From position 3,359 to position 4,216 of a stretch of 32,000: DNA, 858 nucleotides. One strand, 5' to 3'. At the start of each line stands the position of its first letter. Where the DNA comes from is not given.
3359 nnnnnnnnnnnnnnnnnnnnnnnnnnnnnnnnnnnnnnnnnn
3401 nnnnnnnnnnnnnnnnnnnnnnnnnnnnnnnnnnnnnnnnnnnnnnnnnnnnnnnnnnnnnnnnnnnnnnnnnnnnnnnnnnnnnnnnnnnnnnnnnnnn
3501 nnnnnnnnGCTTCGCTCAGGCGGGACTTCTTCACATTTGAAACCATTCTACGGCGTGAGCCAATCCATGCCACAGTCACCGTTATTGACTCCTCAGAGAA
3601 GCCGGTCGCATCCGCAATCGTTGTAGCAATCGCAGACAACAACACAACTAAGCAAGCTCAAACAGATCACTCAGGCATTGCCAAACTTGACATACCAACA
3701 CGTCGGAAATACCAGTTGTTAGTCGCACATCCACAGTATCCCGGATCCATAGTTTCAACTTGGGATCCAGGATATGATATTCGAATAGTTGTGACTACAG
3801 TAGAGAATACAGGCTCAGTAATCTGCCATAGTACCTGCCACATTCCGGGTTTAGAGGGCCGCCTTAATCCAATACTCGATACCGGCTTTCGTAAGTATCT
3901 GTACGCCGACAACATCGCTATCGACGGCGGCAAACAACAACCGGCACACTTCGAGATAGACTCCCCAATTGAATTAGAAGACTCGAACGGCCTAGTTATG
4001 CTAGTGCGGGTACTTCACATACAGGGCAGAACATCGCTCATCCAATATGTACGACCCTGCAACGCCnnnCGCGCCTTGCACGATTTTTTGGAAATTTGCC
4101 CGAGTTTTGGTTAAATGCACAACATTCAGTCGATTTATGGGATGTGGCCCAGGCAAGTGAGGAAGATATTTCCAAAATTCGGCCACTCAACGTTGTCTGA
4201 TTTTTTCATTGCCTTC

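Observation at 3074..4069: Orphan TIR-domain protein with an unassigned C-terminal module, inserted between lysC and prlC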

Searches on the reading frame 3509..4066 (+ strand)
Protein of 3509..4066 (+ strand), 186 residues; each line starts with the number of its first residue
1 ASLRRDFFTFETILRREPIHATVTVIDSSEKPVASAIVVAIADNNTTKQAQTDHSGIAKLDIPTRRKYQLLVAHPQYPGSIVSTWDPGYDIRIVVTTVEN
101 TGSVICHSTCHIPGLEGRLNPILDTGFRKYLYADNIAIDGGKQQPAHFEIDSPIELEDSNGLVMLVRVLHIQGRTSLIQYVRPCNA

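Call 42: predict_structure(alignment_id=A2)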
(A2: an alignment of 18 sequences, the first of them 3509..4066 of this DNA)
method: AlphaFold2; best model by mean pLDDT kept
length: 186 residues; sequences in the alignment: 18
mean_pLDDT: 88.9   pTM: 0.83
mean pLDDT of the five models: 88.9, 87.5, 87.3, 85.9, 83.9
residues with pLDDT >= 90: 143; 70-90: 24; 50-70: 7; < 50: 12
segments of 3 or more residues with pLDDT < 50: 1-7, 11-13
pLDDT, mean of each block of 10 residues (from residue 1): 48 61 96 97 94 97 88 97 93 93 94 93 87 93 92 94 95 94 75
secondary structure, 60 per line:
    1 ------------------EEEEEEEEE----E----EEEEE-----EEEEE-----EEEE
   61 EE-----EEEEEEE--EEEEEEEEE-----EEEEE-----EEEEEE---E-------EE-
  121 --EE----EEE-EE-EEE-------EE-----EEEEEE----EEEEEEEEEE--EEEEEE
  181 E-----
elements in order: E19-27 E37-41 E47-51 E57-62 E68-74 E77-85 E91-95 E101-106 E129-131 E136-138 E153-158 E163-172 E175-181

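Call 44: fold_search(model_id=the predicted structure, library=pdb)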
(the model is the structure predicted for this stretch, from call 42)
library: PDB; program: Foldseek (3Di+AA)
matches with E <= 10: 829; with E <= 0.001: 3
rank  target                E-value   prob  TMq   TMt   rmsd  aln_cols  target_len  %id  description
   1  8qox_B                1.2e-04  1.00  0.36  0.16  14.7       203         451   17  Two-component assembly of SlaA and SlaB S-layer proteins of Sulfolobus acidocaldarius (released 2024-02-21)
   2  1r6v                  4.4e-04  1.00  0.34  0.10  14.6       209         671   12  Crystal structure of fervidolysin from Fervidobacterium pennivorans, a keratinolytic enzyme related to subtilisin (released 2004-10-19)
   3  9hfj                  9.9e-04  1.00  0.35  0.75   3.0        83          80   23  Crystal structure of the NTE domain of SusCdex (BT3090) dextran transporter (released 2025-11-26)
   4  4iyk                  1.2e-03  0.99  0.34  0.30  13.3       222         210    8  Crystal structure of a putative carbohydrate binding protein (BACUNI_04699) from Bacteroides uniformis ATCC 8492 at 2.00 (released 2013-02-20)
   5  3e8v                  1.5e-03  1.00  0.33  0.67   3.0        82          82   23  Crystal structure of a possible transglutaminase-family protein proteolytic fragment from Bacteroides fragilis (released 2008-09-02)
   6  4u3s_B                2.6e-03  1.00  0.30  0.35   4.7        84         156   21  Crystal structure of Coh3ScaB-XDoc_M1ScaA complex: A N-terminal interface mutant of type II Cohesin-X-Dockerin complex (released 2015-07-29)
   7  3phs                  2.6e-03  0.93  0.30  0.25  14.9       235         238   10  Crystal Structure of GBS52, the minor pilin in gram-positive pathogen Streptococcus agalactiae (released 2010-11-17)
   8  2nsm                  2.7e-03  1.00  0.34  0.17   3.2        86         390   15  Crystal structure of the human carboxypeptidase N (Kininase I) catalytic domain (released 2007-04-24)
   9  3mn8_B                3.6e-03  1.00  0.32  0.17   4.4        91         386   20  Structure of Drosophila melanogaster carboxypeptidase D isoform 1B short (released 2010-07-28)
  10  6fwv_A                3.7e-03  0.99  0.36  0.14  17.3       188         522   12  The Bacillus anthracis TIE protein (released 2018-08-08)
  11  6fb3_A                3.7e-03  0.98  0.35  0.04  20.9       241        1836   10  Teneurin 2 Partial Extracellular Domain (released 2018-03-28)
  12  4wi0_B                5.4e-03  1.00  0.26  0.31   6.1        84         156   18  Crystal structure of Coh3ScaB-XDoc_M2ScaA complex: A C-terminal interface mutant of type II Cohesin-X-Dockerin complex (released 2015-10-07)
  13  3mn8_A                5.7e-03  1.00  0.32  0.16   4.4        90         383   19  Structure of Drosophila melanogaster carboxypeptidase D isoform 1B short (released 2010-07-28)
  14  6fwv_B                5.7e-03  0.99  0.36  0.14  17.7       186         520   11  The Bacillus anthracis TIE protein (released 2018-08-08)
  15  3mn8_C                6.4e-03  1.00  0.32  0.16   4.4        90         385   20  Structure of Drosophila melanogaster carboxypeptidase D isoform 1B short (released 2010-07-28)
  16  3mn8_D                6.7e-03  1.00  0.32  0.17   4.4        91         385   21  Structure of Drosophila melanogaster carboxypeptidase D isoform 1B short (released 2010-07-28)
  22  5aq0_A                1.5e-02  1.00  0.36  0.77   2.7        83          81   16  The structure of the Transthyretin-like domain of the first catalytic domain of the HUMAN Carboxypeptidase D (released 2016-09-28)
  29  5aq0_B                2.7e-02  1.00  0.33  0.68   3.6        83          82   16  The structure of the Transthyretin-like domain of the first catalytic domain of the HUMAN Carboxypeptidase D (released 2016-09-28)
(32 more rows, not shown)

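Call 45: search_protein_representatives(alignment_id=A2)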
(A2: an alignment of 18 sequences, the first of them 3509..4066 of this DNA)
Query: 18 sequences, 188 profile positions. Proteins with E-value up to 0.001 (for the whole library): 575; up to 1e-10: 408; up to 1e-30: 129. The best 150 are listed.
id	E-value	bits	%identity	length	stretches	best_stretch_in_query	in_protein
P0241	2.6e-91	320.4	-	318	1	1-186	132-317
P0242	2.4e-90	317.2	-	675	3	22-186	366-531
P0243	1.1e-89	315.1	-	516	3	22-181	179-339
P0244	1.4e-86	304.9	-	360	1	2-186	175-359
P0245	1.8e-81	288.3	-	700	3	22-181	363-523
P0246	3.5e-81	287.3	-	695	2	21-182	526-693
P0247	8.9e-79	279.5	-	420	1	8-184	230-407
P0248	7.7e-78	276.4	-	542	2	20-182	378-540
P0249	8.3e-74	263.3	-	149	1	40-184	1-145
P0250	5.0e-73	260.7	-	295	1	10-184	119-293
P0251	1.2e-72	259.5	-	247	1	5-181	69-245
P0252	7.0e-72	257.0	-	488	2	21-182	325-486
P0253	5.2e-71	254.1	-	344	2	91-183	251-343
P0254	2.0e-70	252.2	-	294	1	11-182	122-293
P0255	1.9e-67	242.5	-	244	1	2-183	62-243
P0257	2.1e-66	239.1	-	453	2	20-182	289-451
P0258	4.0e-66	238.2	-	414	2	19-182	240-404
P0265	3.4e-58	212.4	-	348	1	8-181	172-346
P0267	2.5e-54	199.8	-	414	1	16-181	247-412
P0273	1.1e-52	194.4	-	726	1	15-183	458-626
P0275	2.9e-51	189.8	-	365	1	10-186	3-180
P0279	7.5e-49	181.9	-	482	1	21-182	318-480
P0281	1.0e-47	178.2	-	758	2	23-181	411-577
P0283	1.2e-47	178.0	-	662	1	11-180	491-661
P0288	1.5e-46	174.4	-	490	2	22-183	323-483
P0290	1.0e-45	171.7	-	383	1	21-181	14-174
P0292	1.0e-43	165.1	-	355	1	21-181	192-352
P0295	1.6e-42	161.3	-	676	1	18-181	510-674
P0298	6.1e-42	159.4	-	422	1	16-181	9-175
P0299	6.9e-42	159.2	-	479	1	19-182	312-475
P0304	1.2e-40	155.1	-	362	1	21-180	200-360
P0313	2.6e-37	144.3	-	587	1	21-184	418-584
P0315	4.5e-36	140.2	-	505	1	10-186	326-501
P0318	1.0e-35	139.1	-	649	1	10-180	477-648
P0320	1.4e-35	138.6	-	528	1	21-180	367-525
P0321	1.6e-35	138.4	-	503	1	21-181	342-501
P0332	2.2e-34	134.7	-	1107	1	10-182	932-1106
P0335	3.2e-34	134.2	-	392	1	15-182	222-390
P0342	2.2e-33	131.5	-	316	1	23-182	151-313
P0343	2.4e-33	131.4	-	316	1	18-180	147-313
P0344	2.7e-33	131.2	-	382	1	22-181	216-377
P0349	4.0e-33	130.6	-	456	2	15-183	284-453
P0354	2.4e-32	128.1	-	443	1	23-182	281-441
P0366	5.1e-31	123.8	-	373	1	22-181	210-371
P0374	6.9e-30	120.1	-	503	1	22-180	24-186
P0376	1.1e-29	119.5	-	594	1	19-182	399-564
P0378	1.9e-29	118.7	-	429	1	22-182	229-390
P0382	3.5e-29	117.8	-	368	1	22-180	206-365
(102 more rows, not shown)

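Call 47: search_protein_families(library=pfam, alignment_id=A3, max_evalue=0.001)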
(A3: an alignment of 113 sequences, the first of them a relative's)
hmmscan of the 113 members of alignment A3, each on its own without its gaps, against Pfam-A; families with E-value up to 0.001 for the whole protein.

A. member 1, P0241 (318 aa): 1 family
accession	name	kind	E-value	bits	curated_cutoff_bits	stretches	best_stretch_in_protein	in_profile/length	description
PF13620.12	CarboxypepD_reg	-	3e-05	24.7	32.3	1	155-226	5-79/82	Carboxypeptidase regulatory-like domain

B. families by the number of members that match (of 113 scanned): 51 families (the first 25 are shown)
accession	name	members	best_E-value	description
PF13620.12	CarboxypepD_reg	55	1.8e-14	Carboxypeptidase regulatory-like domain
PF13676.11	TIR_2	28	6.8e-28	TIR domain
PF02369.22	Big_1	20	9.7e-09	Bacterial Ig-like domain (group 1)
PF11974.14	bMG3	9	5.9e-09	Bacterial alpha-2-macroglobulin MG3 domain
PF01582.25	TIR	5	4.6e-08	TIR domain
PF09479.16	Flg_new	4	4.4e-37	Listeria-Bacteroides repeat domain (List_Bact_rpt)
PF24025.1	Ig_DR_A0283-like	4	5.1e-10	DR_A0283-like, Ig-like domain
PF24107.1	DUF7382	4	7.1e-05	Domain of unknown function (DUF7382)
PF00656.27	Peptidase_C14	3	2.4e-41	Caspase domain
PF18476.7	PIN_8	3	3.7e-39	PIN like domain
PF00069.31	Pkinase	3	8.5e-28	Protein kinase domain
PF08357.16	SEFIR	3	3e-15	SEFIR domain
PF10137.14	CAP12-PCTIR_TIR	2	5.8e-31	CAP12/Pycsar effector protein, TIR domain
PF13271.11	DUF4062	2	2.3e-28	Domain of unknown function (DUF4062)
PF13749.12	HATPase_c_4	2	4.8e-17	Putative ATP-dependent DNA helicase recG C-terminal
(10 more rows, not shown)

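Call 50: search_protein_families(library=pfam, proteins=[P0242, P0245, P0246, P0273, P0283, P0295, P0332, P0318, P0313, P0281], max_evalue=0.0001)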
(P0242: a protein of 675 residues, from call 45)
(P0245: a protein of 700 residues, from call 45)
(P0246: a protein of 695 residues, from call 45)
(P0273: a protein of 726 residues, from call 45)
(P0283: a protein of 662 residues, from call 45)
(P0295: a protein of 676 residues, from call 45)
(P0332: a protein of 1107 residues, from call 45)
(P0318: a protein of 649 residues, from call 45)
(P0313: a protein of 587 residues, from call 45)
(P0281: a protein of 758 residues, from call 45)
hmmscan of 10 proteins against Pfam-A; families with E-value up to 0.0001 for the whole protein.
P0242 (675 aa): 3 families
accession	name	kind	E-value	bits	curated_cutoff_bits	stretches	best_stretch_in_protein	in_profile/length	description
PF13620.12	CarboxypepD_reg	-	4.5e-09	37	32.3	0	539-610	2-74/82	Carboxypeptidase regulatory-like domain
PF13365.12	Trypsin_2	-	9.1e-08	33.4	27.6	1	57-207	11-144/144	Trypsin-like peptidase domain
PF02369.22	Big_1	-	2.7e-05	24.6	34.9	0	355-406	12-66/93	Bacterial Ig-like domain (group 1)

P0245 (700 aa): 4 families
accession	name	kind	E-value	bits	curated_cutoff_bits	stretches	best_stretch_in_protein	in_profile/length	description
PF13620.12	CarboxypepD_reg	-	1.4e-11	45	32.3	1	365-429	5-70/82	Carboxypeptidase regulatory-like domain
PF13365.12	Trypsin_2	-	7.2e-07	30.5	27.6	1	48-205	2-144/144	Trypsin-like peptidase domain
PF11974.14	bMG3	-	1.6e-05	25.2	34.9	0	544-581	23-62/103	Bacterial alpha-2-macroglobulin MG3 domain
PF02369.22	Big_1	-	1.7e-05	25.3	34.9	0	362-414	21-77/93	Bacterial Ig-like domain (group 1)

P0246 (695 aa): 3 families
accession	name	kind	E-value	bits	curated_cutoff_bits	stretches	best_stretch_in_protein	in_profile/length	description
PF00069.31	Pkinase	-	2e-20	73.8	31.7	1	19-294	27-259/263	Protein kinase domain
PF07714.23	PK_Tyr_Ser-Thr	-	2.5e-11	43.8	23.1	1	36-295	45-257/258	Protein tyrosine and serine/threonine kinase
PF13620.12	CarboxypepD_reg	-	2.1e-10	41.2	32.3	1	352-415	6-70/82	Carboxypeptidase regulatory-like domain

P0273 (726 aa): 4 families
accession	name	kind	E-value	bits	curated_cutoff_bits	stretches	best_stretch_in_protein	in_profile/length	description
PF13676.11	TIR_2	-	2.6e-16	60.6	28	1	324-444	1-119/122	TIR domain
PF13614.12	AAA_31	-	6.9e-08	33.1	27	0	4-42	2-40/177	AAA domain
PF13620.12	CarboxypepD_reg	-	9.9e-06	26.3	32.3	1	463-537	1-76/82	Carboxypeptidase regulatory-like domain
PF01656.29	CbiA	-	6e-05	23.4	25.4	0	7-48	2-43/125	CobQ/CobB/MinD/ParA nucleotide binding domain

P0283 (662 aa): 1 family
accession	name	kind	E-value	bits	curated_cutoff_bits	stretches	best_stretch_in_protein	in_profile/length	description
PF13620.12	CarboxypepD_reg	-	1.4e-06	29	32.3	1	500-565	1-67/82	Carboxypeptidase regulatory-like domain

P0295 (676 aa): 1 family
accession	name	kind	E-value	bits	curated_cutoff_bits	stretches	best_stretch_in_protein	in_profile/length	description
PF13620.12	CarboxypepD_reg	-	9.6e-05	23.1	32.3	0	517-579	6-69/82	Carboxypeptidase regulatory-like domain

P0332 (1107 aa): 5 families
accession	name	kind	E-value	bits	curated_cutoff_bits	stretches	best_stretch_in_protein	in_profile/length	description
PF24025.1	Ig_DR_A0283-like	-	1e-07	32.6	27.1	1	942-1001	8-69/102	DR_A0283-like, Ig-like domain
PF07693.20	KAP_NTPase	-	1.8e-07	31.2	20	1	39-271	16-169/293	KAP family P-loop domain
PF13191.12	AAA_16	-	9.7e-07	29.9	32.6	1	34-276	15-157/167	AAA ATPase domain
PF24883.2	NPHP3_N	-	1.6e-06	28.8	24.8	0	41-131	20-112/164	Nephrocystin 3, N-terminal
PF13401.12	AAA_22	-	7.8e-05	23.4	27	0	45-115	7-75/130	AAA domain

P0318 (649 aa): 0 families

P0313 (587 aa): 3 families
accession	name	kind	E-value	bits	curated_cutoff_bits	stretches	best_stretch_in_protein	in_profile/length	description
PF07804.18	HipA_C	-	2.8e-46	158.3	30.5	1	130-368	1-213/213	HipA-like C-terminal domain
PF13657.11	Couple_hipA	-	2.6e-21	76.4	22.5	1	2-106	1-98/99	HipA N-terminal domain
PF13620.12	CarboxypepD_reg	-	1.7e-07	31.9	32.3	1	422-477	6-61/82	Carboxypeptidase regulatory-like domain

P0281 (758 aa): 6 families
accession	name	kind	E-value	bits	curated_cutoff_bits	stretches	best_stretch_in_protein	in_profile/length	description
PF00069.31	Pkinase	-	8.5e-28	97.9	31.7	1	21-247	5-197/263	Protein kinase domain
PF07714.23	PK_Tyr_Ser-Thr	-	9.3e-14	51.8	23.1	1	77-194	45-162/258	Protein tyrosine and serine/threonine kinase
PF01636.29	APH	-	9.8e-09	35.7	23.2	1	75-155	32-110/239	Phosphotransferase enzyme family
PF03109.22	ABC1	-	1.9e-07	30.9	22.9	1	80-186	110-217/244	ABC1 atypical kinase-like domain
PF13620.12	CarboxypepD_reg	-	2.2e-07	31.5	32.3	1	415-478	8-71/82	Carboxypeptidase regulatory-like domain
PF06293.20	Kdo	-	7.9e-07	29.2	21.3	1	74-187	52-173/207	Lipopolysaccharide kinase (Kdo/WaaP) family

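Call 51: search_protein_families(library=pfam, proteins=[P0290, P0298, P0374, P0275, P0279, P0299, P0315, P0320, P0321, P0376], max_evalue=0.0001)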
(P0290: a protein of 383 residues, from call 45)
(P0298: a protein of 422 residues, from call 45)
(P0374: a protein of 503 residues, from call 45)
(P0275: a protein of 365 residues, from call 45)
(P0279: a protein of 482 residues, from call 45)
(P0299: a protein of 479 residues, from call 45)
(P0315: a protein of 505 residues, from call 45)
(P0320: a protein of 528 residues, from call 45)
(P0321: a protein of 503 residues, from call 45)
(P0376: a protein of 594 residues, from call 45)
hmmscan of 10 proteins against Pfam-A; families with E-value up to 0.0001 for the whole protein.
P0290 (383 aa): 0 families

P0298 (422 aa): 0 families

P0374 (503 aa): 1 family
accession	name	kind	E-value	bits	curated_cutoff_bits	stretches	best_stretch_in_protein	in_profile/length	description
PF13620.12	CarboxypepD_reg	-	6.1e-05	23.7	32.3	0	26-82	5-61/82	Carboxypeptidase regulatory-like domain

P0275 (365 aa): 1 family
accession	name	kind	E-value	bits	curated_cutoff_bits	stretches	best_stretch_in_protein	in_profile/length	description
PF13620.12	CarboxypepD_reg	-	5.5e-06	27.1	32.3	1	18-75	6-64/82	Carboxypeptidase regulatory-like domain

P0279 (482 aa): 2 families
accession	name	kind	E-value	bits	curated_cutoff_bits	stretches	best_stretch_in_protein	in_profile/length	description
PF18476.7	PIN_8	-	3.7e-39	135.4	26.1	1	41-257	1-227/227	PIN like domain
PF16289.11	PIN_12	-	1.4e-09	39.1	32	1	42-237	1-169/172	PIN domain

P0299 (479 aa): 1 family
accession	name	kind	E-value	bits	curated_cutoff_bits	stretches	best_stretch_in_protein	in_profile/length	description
PF13620.12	CarboxypepD_reg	-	4.1e-05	24.3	32.3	1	314-370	2-59/82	Carboxypeptidase regulatory-like domain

P0315 (505 aa): 0 families

P0320 (528 aa): 3 families
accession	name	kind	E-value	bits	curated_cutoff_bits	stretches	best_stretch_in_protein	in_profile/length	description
PF09479.16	Flg_new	-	2e-27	95.5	27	1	205-271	1-65/65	Listeria-Bacteroides repeat domain (List_Bact_rpt)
PF10765.14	Phage_P22_NinX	-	7.1e-07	30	22.6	0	49-90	47-86/114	Bacteriophage P22, NinX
PF18998.6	Flg_new_2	-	1.3e-06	28.7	23.6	0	130-196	8-71/73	Divergent InlB B-repeat domain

P0321 (503 aa): 1 family
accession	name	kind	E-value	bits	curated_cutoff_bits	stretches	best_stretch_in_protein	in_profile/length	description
PF09479.16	Flg_new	-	1e-25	90.1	27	1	181-247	1-65/65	Listeria-Bacteroides repeat domain (List_Bact_rpt)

P0376 (594 aa): 2 families
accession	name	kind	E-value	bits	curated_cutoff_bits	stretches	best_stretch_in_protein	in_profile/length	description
PF04326.19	SLFN_AlbA_2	-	1e-17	65.2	25.3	1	17-127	2-114/118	Schlafen, AlbA_2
PF13749.12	HATPase_c_4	-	5.9e-05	23.4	26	0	310-382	7-82/89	Putative ATP-dependent DNA helicase recG C-terminal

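Call 58: find_related_loci(query=A2, collection=viral_contigs, flank=8000)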
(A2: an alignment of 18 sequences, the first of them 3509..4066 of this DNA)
Query A2 (186 aa) in viral_contigs; peptide patterns used: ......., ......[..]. (x = any residue, [..] = any of these).
46 stretches matched a pattern, but none encodes a relative of the query by tblastn (E <= 1e-3).

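Call 59: fold_search(model_id=the predicted structure, library=viral)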
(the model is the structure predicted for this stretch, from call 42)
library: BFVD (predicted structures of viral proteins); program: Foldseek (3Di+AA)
matches with E <= 10: 889; with E <= 0.001: 26
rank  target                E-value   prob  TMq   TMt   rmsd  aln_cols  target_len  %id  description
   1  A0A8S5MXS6            6.8e-06  1.00  0.34  0.13  18.9       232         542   10  Tail collar fiber protein [Myoviridae sp. ctRRy11]
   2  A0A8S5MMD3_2          7.1e-05  1.00  0.38  0.08  23.5       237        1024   10  Baseplate J like protein [Siphoviridae sp. ctxc31]
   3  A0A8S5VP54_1          1.2e-04  1.00  0.36  0.06  17.2       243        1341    8  (no name in the UniProt tables at hand)
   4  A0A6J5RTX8            1.3e-04  1.00  0.39  0.30   9.1       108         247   10  Uncharacterized protein [uncultured Caudovirales phage]
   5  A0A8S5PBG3            1.3e-04  0.99  0.27  0.17  16.1       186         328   14  Tail collar fiber protein [Myoviridae sp. ct3D84]
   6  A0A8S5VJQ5            1.5e-04  1.00  0.40  0.15  13.9       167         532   13  (no name in the UniProt tables at hand)
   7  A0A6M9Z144            1.6e-04  1.00  0.34  0.27  37.0       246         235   13  (no name in the UniProt tables at hand)
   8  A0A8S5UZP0            1.7e-04  0.97  0.25  0.13  15.2       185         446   12  Tail collar fiber protein [Myoviridae sp. ctGk74]
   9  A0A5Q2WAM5            2.1e-04  1.00  0.38  0.49   5.0       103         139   18  (no name in the UniProt tables at hand)
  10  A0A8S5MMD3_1          2.8e-04  1.00  0.33  0.07  15.2       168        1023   16  Baseplate J like protein [Siphoviridae sp. ctxc31]
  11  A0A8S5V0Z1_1          3.9e-04  1.00  0.37  0.08  23.5       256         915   10  Putative membrane protein [Siphoviridae sp. ct3r22]
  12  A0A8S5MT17            4.1e-04  1.00  0.36  0.64   6.2       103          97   17  Carboxypeptidase regulatory-like domain protein [Siphoviridae sp. ct8Ri8]
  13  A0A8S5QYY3            4.1e-04  0.99  0.31  0.09  15.1       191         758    7  Tail collar fiber protein [Myoviridae sp. ctLtm40]
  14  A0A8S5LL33            4.3e-04  1.00  0.32  0.19  16.5       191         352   12  Glycine-rich domain-containing protein [Siphoviridae sp. ctKcB20]
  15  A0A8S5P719            4.8e-04  1.00  0.38  0.08  16.1       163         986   14  Baseplate wedge protein (Fragment) [Herelleviridae sp. cttEB8]
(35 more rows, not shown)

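Call 71: search_protein_families(library=padloc, proteins=[P0279], max_evalue=0.001)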
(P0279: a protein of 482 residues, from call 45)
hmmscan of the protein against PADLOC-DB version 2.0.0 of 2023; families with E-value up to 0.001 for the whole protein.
P0279 (482 aa): 0 families

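Call 74: search_solved_structures(query=A2, max_evalue=10, show_alignments=2)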
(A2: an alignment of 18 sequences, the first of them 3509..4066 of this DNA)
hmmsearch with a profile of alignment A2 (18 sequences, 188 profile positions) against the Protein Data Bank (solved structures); distinct sequences matched with E-value up to 10: 5.
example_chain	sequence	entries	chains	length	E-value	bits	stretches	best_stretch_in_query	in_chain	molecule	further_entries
8uf3_A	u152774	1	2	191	0.17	14.4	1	95-170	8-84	Cytochrome C4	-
4lid_A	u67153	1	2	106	0.2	14.2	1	125-184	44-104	A-100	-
6eri_BC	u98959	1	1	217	0.45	13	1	43-98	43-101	30S ribosomal protein S3, chloroplastic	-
4v61_AC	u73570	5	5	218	0.45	13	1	43-98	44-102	Ribosomal Protein S3 | 30S ribosomal protein S3, chloroplastic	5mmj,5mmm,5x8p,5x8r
5n40_A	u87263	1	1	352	1.5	11.3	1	12-62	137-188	Putative invasin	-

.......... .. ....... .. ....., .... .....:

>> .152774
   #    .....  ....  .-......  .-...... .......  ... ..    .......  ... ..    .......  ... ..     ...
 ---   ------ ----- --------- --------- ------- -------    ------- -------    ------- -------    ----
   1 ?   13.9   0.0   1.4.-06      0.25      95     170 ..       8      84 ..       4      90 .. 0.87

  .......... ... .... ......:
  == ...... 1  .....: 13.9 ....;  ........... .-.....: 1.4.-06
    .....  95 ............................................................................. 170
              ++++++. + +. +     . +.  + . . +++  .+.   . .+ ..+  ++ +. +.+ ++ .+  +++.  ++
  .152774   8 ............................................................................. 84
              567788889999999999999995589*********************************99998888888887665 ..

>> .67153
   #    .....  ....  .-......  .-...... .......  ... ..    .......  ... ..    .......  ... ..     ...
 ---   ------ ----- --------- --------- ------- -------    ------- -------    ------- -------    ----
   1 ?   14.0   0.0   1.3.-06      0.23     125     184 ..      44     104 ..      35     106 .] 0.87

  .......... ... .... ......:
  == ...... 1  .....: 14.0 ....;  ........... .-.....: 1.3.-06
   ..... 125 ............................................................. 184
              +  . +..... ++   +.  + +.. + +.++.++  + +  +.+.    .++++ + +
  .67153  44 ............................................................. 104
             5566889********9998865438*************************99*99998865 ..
